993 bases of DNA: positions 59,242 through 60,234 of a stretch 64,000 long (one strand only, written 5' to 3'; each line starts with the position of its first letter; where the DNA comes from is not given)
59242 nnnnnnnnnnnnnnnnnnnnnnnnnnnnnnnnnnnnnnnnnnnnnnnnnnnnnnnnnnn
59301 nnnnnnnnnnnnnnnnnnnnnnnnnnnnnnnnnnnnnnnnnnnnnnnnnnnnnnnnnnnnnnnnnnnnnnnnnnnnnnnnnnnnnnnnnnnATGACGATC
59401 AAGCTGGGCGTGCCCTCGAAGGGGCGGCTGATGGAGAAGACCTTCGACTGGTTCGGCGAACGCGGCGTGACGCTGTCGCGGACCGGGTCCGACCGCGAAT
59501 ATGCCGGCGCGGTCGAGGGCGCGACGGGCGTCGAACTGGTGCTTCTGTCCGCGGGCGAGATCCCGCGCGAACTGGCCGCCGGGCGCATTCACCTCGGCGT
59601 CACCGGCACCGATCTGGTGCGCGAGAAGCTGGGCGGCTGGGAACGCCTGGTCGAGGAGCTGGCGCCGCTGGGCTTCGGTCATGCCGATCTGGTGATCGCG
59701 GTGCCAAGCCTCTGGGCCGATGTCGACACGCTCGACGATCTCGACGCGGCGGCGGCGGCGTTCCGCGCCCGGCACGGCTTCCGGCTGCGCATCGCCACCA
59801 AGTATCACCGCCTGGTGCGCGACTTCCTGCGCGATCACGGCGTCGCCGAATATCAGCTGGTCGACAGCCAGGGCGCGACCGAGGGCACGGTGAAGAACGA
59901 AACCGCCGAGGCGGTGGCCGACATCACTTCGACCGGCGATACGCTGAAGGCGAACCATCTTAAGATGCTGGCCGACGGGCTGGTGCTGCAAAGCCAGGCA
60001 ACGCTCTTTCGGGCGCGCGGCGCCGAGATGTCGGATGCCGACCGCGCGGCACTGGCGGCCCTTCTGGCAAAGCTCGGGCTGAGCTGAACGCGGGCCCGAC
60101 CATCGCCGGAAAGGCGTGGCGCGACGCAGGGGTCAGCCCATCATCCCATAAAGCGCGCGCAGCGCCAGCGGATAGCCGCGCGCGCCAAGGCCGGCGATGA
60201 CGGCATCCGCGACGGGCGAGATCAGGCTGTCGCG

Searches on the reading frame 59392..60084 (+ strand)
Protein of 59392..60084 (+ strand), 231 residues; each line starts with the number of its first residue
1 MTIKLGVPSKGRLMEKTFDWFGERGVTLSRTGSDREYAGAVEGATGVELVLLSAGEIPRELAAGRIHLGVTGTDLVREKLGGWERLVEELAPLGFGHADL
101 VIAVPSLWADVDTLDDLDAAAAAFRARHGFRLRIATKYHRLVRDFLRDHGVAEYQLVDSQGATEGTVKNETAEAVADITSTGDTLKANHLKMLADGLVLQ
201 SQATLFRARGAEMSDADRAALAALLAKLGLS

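Call 73: search_protein_families(library=pfam, proteins=[window:59392-60084:+], max_evalue=0.01)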
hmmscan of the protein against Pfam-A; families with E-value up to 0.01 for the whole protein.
window:59392-60084:+ (231 aa): 1 family
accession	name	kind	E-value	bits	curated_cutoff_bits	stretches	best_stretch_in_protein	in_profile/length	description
PF01634.23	HisG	-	8.5e-35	120.5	25.5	1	55-226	3-154/158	ATP phosphoribosyltransferase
